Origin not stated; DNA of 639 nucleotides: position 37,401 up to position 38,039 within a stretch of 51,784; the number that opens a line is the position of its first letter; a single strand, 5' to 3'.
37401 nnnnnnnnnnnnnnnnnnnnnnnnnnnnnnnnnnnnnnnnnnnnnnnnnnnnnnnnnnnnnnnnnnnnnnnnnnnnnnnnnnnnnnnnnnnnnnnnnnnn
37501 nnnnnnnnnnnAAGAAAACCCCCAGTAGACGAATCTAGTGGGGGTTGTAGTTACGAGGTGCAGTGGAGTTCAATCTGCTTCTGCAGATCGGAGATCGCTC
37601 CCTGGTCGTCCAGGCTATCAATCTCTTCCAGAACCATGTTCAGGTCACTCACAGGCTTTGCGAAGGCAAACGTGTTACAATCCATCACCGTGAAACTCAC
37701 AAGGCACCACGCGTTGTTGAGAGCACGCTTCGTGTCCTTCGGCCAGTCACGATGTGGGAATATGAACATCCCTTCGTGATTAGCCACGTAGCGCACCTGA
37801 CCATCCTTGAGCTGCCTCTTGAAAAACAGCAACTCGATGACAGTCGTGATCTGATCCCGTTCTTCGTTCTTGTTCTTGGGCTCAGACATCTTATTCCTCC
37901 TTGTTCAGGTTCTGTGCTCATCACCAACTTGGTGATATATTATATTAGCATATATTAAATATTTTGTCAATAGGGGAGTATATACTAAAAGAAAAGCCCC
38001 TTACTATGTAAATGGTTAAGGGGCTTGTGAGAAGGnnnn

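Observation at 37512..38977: Islet of three head-to-tail promoter-gene-terminator cassettes with three different base compositions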

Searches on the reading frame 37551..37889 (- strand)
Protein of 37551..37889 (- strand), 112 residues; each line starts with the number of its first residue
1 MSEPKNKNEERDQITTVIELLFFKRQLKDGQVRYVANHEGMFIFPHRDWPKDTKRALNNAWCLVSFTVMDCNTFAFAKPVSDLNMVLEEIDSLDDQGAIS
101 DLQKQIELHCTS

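Call 6: search_protein_families(library=pfam, proteins=[window:37551-37889:-], max_evalue=1)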
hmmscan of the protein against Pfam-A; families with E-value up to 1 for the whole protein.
window:37551-37889:- (112 aa): 0 families

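Call 9: search_protein_families(library=phrogs, proteins=[window:37551-37889:-], max_evalue=1)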
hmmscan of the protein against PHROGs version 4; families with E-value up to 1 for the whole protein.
window:37551-37889:- (112 aa): 3 families
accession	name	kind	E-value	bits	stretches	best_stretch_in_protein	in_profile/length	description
phrog_23268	-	unknown function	0.2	13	0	74-104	20-51/65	-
phrog_16396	-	unknown function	0.23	12.4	1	42-63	40-61/71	-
phrog_22808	-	unknown function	0.28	12.7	1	44-111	37-101/106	-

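Call 10: search_protein_families(library=padloc, proteins=[window:37551-37889:-], max_evalue=1)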
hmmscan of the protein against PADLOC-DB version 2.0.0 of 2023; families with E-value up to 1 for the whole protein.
window:37551-37889:- (112 aa): 0 families

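Call 11: search_protein_families(library=ncbifam, proteins=[window:37551-37889:-], max_evalue=1)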
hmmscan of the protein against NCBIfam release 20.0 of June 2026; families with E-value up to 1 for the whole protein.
window:37551-37889:- (112 aa): 0 families

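Call 12: find_encoding_contigs(protein=window:37551-37889:-, flank=10000)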
Protein window:37551-37889:- (112 aa): 5 contigs read that carry it; 5 places shown.
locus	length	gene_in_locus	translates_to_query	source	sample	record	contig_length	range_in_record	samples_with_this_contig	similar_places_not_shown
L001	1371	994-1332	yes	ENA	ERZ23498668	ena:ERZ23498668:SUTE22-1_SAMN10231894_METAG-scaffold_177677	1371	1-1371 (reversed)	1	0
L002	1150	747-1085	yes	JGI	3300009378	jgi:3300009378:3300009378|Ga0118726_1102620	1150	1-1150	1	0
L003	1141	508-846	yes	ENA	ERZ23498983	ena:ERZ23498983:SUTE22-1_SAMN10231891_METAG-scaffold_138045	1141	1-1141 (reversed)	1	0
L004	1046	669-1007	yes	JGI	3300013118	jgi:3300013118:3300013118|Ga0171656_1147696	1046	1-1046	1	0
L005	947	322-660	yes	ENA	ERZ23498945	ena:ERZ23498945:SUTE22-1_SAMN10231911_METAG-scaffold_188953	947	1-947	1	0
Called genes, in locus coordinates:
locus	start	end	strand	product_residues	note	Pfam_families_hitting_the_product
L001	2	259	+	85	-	?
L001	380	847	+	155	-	-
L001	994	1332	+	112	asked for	-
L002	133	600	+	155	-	-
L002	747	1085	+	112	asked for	-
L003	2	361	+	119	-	?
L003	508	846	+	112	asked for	-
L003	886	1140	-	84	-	?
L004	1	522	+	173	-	?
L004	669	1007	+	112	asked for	-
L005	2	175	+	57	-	?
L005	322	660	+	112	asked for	-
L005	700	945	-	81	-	?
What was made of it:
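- The 112-aa gene is recovered as a called protein only on short contigs (call 12).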

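Call 16: find_homologous_proteins(query=window:37551-37889:-, max_evalue=0.01)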
Query window:37551-37889:- (112 aa): 3 proteins with E <= 0.01 among 3 candidates.
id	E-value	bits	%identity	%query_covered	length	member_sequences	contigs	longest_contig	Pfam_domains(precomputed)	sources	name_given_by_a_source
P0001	2.4e-70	252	100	100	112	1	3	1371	-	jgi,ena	-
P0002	6.0e-58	212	83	99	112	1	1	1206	-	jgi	jgi:hypothetical protein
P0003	1.8e-35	140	61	96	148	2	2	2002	-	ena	-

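Call 19: find_encoding_contigs(protein=P0002, flank=10000)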
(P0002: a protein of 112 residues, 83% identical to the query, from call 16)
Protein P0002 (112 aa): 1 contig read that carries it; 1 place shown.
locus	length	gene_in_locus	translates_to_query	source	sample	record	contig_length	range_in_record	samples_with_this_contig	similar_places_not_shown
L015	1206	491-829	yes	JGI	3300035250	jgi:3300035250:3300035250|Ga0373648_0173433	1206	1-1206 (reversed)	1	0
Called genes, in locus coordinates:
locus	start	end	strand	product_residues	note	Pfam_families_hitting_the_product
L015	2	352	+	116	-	?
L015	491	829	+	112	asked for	-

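Call 20: find_encoding_contigs(protein=P0003, flank=10000)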
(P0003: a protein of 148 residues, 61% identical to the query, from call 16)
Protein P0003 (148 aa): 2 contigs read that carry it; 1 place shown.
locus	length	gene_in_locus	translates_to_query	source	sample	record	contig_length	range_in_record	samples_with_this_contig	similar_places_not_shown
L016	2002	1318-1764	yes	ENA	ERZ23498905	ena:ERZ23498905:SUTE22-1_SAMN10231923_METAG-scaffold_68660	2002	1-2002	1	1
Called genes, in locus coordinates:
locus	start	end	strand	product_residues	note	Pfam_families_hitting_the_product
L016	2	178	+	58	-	?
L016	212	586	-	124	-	PF00829:Ribosomal_L21p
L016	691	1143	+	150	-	-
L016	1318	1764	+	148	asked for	-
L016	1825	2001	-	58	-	?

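Call 36: search_protein_representatives(alignment_id=A1)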
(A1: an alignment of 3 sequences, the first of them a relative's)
Query: 3 sequences, 112 profile positions. Proteins with E-value up to 0.001 (for the whole library): 3; up to 1e-10: 2; up to 1e-30: 2. The best 3 are listed.
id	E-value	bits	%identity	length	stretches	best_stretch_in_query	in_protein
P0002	2.6e-65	233.8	-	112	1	1-111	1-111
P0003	1.4e-58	212.1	-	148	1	3-112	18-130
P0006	2.8e-05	40.4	-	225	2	11-94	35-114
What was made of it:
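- The family link runs through P0006 (library-wide E 2.8e-5, call 36). An exhaustive search of 1.84 billion representative proteins found no family member outside the few contigs described here (call 36). The family is found only in this Patescibacteria clade, among 1.84 billion representative proteins (call 36).
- Tried and rejected: The exhaustive HMMER search added only P0006 (call 36).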

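Call 41: predict_structure(alignment_id=A1)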
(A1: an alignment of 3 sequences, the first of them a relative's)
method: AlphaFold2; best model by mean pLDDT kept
length: 112 residues; sequences in the alignment: 3
mean_pLDDT: 45.9   pTM: 0.27
mean pLDDT of the five models: 45.9, 41.8, 41.2, 40.7, 39.6
residues with pLDDT >= 90: 0; 70-90: 0; 50-70: 29; < 50: 83
segments of 3 or more residues with pLDDT < 50: 1-41, 60-75, 77-81, 93-95, 97-103, 108-112
pLDDT, mean of each block of 10 residues (from residue 1): 40 39 44 42 52 55 42 45 51 49 48 40
secondary structure, 60 per line:
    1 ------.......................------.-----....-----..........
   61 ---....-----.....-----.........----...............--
elements in order: H7-29 E42-45 H51-60 E64-67 E73-77 H83-91 H96-110

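Call 43: find_encoding_contigs(protein=P0006, flank=10000)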
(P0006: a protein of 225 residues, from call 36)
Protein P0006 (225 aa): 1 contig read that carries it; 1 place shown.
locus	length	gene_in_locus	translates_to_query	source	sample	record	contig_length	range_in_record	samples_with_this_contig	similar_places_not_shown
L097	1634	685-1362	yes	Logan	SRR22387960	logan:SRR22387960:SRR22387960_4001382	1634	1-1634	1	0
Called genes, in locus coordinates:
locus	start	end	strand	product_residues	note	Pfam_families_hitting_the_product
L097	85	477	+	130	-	-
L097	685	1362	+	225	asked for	-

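Call 48: find_related_loci(query=A1, collection=metagenome_contigs, flank=6000)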
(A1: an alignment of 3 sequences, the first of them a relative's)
Query A1 (112 aa) in metagenome_contigs; peptide patterns used: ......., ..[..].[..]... (x = any residue, [..] = any of these).
205 stretches matched a pattern, but none encodes a relative of the query by tblastn (E <= 1e-3).

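Call 52: find_related_loci(query=A1, collection=viral_contigs, flank=6000)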
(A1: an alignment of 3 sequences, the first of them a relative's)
Query A1 (112 aa) in viral_contigs; peptide patterns used: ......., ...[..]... (x = any residue, [..] = any of these).
16 stretches matched a pattern, but none encodes a relative of the query by tblastn (E <= 1e-3).

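Call 57: search_protein_families(library=pfam, proteins=[P0006, P0003, L097:85-477:+], max_evalue=5)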
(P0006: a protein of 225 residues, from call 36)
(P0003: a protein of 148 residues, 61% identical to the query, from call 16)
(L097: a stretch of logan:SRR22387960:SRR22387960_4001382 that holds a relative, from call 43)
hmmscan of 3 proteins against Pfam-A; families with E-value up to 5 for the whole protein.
P0006 (225 aa): 0 families

P0003 (148 aa): 0 families

L097:85-477:+ (130 aa): 0 families
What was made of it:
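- On Type II toxin-antitoxin / known anti-phage defence systems: PADLOC, Pfam, NCBIfam and PHROGs gave nothing significant for any of the three proteins or their relatives (calls 6, 9, 10, 11, 57).
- Tried and rejected: Pfam, PHROGs, PADLOC and NCBIfam scans of the three proteins and seven relatives found nothing significant (calls 6, 9, 10, 11, 57).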

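Call 58: search_solved_structures(query=A2, max_evalue=10)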
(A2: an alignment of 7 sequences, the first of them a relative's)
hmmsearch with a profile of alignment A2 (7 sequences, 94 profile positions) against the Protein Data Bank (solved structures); distinct sequences matched with E-value up to 10: 12.
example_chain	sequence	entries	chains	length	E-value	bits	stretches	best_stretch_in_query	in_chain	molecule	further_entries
4dnw_A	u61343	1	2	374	0.38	14.3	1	19-71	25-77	AT5g63860/MGI19_6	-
6xzl_A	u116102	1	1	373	0.39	14.3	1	19-71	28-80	Ultraviolet-B receptor UVR8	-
4naa_A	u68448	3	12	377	0.39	14.3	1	19-71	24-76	Ultraviolet-B receptor UVR8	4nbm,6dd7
4dnu_A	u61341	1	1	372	0.43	14.1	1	19-71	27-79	AT5g63860/MGI19_6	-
6xzm_A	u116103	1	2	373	0.43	14.1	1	19-71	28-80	Ultraviolet-B receptor UVR8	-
6xzn_A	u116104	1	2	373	0.44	14.1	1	19-71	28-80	Ultraviolet-B receptor UVR8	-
4dnv_A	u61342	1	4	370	0.45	14.1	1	19-71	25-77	AT5g63860/MGI19_6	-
4nc4_A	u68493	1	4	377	0.46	14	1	19-71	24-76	Ultraviolet-B receptor UVR8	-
4d9s_A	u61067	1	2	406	0.48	14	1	19-71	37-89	UVB-resistance protein UVR8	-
4jf3_A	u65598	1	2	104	0.65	13.6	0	69-90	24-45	Envelope glycoprotein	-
8gqe_B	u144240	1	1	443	0.67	13.5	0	19-71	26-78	Ultraviolet-B receptor UVR8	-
7vgg_B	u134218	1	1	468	0.72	13.4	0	19-71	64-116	Ultraviolet-B receptor UVR8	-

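Call 71: predict_structure(alignment_id=A4)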
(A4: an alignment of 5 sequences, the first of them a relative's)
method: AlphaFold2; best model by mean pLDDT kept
length: 112 residues; sequences in the alignment: 5
mean_pLDDT: 47.7   pTM: 0.34
mean pLDDT of the five models: 47.7, 45.3, 45.3, 44.3, 43.9
residues with pLDDT >= 90: 0; 70-90: 0; 50-70: 46; < 50: 66
segments of 3 or more residues with pLDDT < 50: 1-3, 5-26, 31-43, 45-48, 81-93
pLDDT, mean of each block of 10 residues (from residue 1): 44 38 49 40 49 50 54 53 41 51 56 46
secondary structure, 60 per line:
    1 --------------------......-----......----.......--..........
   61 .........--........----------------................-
elements in order: E21-26 E32-37 E42-45 H51-60 E61-69 E72-79 H96-111
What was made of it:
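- Structure prediction failed (pLDDT 46-48; calls 41, 71), so no fold supports the envelope or host-interaction role.
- Tried and rejected: AlphaFold2 on g112 with 3- and 5-row alignments gave pLDDT 46 and 48 (calls 41, 71).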

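Call 81: search_dna_similar(query=window:37551-37889:-, collection=phages, mode=protein, max_evalue=0.01)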
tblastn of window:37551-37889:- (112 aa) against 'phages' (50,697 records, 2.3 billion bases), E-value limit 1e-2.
No match.

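Call 82: search_dna_similar(query=window:37551-37889:-, collection=plasmids, mode=protein, max_evalue=0.01)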
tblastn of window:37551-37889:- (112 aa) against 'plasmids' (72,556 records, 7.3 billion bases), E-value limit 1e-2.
No match.

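Call 83: fold_search(model_id=the predicted structure, library=pdb)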
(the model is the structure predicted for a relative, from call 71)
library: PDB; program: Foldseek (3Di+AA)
matches with E <= 10: 303; with E <= 0.001: 0
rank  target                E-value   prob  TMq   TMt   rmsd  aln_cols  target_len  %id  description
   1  3ou7_B                1.2e-01  0.51  0.21  0.12   7.8        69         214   19  DhpI-SAM-HEP complex (released 2010-10-27)
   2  6uw0_B                3.0e-01  0.38  0.28  0.14   5.2        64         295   12  Engineered variant of I-OnuI meganuclease with improved thermostability and fully altered specificity targeting choler (released 2019-12-18)
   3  9pz7_A                3.2e-01  0.30  0.27  0.13   5.0        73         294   12  One of a series of engineered variants of I-OnuI meganuclease targeting altered DNA target sequence (released 2025-09-10)
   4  6uvw_A                4.6e-01  0.23  0.27  0.13   4.7        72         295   14  Engineered variant of I-OnuI meganuclease with improved thermostability (released 2019-12-18)
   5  6uw0_A                5.8e-01  0.23  0.28  0.13   5.2        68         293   12  Engineered variant of I-OnuI meganuclease with improved thermostability and fully altered specificity targeting choler (released 2019-12-18)
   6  3ou2                  6.5e-01  0.28  0.21  0.12   7.5        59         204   22  DhpI-SAH complex structure (released 2010-10-27)
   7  9pzh_A                6.9e-01  0.25  0.29  0.14   4.7        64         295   11  One of a series of engineered variants of I-OnuI meganuclease targeting altered DNA target sequence (released 2025-09-10)
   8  9q0h_A                6.9e-01  0.21  0.27  0.13   5.2        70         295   13  One of a series of engineered variants of I-OnuI meganuclease targeting altered DNA target sequence (released 2025-09-10)
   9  6bdb_A                6.9e-01  0.20  0.27  0.13   5.2        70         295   13  I-OnuI K227Y, D236A bound to A3G substrate (pre-cleavage complex) (released 2018-10-24)
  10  4yhx_A                7.8e-01  0.25  0.29  0.13   5.9        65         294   15  Crystal Structure of LAGLIDADG Meganuclease I-GpeMI Bound to Uncleaved DNA (released 2016-03-09)
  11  3ou6_A                7.8e-01  0.23  0.21  0.12   7.6        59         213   22  DhpI-SAM complex (released 2010-10-27)
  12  3ou7_C                8.3e-01  0.28  0.21  0.12   7.3        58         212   19  DhpI-SAM-HEP complex (released 2010-10-27)
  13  6bd0_A                8.3e-01  0.21  0.28  0.13   5.9        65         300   15  I-OnuI K227Y, D236A bound to cognate substrate (pre-cleavage complex) (released 2018-10-24)
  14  9q7v_A                8.3e-01  0.18  0.27  0.13   5.0        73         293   12  One of a series of engineered variants of I-OnuI meganuclease targeting altered DNA target sequence (released 2025-09-10)
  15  5t2o_A                8.3e-01  0.15  0.26  0.13   5.1        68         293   13  Engineered variant of I-OnuI meganuclease targeting the Anopheles AGAP011377 gene; harbors 53 point mutations relative (released 2017-05-03)
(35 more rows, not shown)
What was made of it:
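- Tried and rejected: Foldseek against PDB had a best E of 0.12 (call 83).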
